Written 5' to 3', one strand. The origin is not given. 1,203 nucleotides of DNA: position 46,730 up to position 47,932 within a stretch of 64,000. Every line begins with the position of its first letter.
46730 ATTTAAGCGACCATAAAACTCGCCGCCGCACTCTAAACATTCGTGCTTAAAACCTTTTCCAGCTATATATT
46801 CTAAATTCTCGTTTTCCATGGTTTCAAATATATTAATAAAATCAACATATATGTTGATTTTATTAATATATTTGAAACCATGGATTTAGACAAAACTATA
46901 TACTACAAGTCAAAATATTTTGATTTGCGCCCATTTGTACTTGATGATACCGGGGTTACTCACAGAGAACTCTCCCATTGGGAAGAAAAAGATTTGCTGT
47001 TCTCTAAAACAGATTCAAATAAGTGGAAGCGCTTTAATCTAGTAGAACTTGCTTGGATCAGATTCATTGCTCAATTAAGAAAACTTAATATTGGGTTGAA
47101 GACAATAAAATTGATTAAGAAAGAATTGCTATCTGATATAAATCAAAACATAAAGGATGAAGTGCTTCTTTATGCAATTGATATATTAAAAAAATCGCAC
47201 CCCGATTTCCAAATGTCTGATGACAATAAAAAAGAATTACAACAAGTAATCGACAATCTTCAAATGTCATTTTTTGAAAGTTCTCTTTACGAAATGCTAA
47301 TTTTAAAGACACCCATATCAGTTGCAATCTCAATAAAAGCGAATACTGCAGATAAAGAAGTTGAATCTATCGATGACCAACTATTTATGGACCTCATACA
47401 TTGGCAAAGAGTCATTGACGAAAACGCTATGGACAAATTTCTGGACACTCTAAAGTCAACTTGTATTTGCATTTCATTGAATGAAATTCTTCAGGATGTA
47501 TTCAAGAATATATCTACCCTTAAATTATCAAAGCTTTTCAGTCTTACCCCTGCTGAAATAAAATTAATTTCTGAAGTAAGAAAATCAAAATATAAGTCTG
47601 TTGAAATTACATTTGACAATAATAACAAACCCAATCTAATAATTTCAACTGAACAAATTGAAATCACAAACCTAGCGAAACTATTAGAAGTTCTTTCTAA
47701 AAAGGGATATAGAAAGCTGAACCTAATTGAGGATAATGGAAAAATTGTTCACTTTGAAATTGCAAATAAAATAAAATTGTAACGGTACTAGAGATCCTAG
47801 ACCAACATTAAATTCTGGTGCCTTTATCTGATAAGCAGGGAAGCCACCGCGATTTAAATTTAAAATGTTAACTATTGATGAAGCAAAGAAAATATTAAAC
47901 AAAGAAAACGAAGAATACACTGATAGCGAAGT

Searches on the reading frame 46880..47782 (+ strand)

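Call 19: search_protein_families(library=padloc, proteins=[window:46880-47782:+], max_evalue=0.1)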
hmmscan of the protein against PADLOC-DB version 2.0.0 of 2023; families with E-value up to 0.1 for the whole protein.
window:46880-47782:+ (300 aa): 0 families

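Call 20: search_protein_families(library=pfam, proteins=[window:46880-47782:+], max_evalue=0.01)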
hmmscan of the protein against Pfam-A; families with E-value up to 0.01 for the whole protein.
window:46880-47782:+ (300 aa): 1 family
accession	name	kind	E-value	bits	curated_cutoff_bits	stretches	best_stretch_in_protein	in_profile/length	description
PF13411.12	MerR_1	-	7.7e-08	32.8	21.6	1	23-81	9-67/69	MerR HTH family regulatory protein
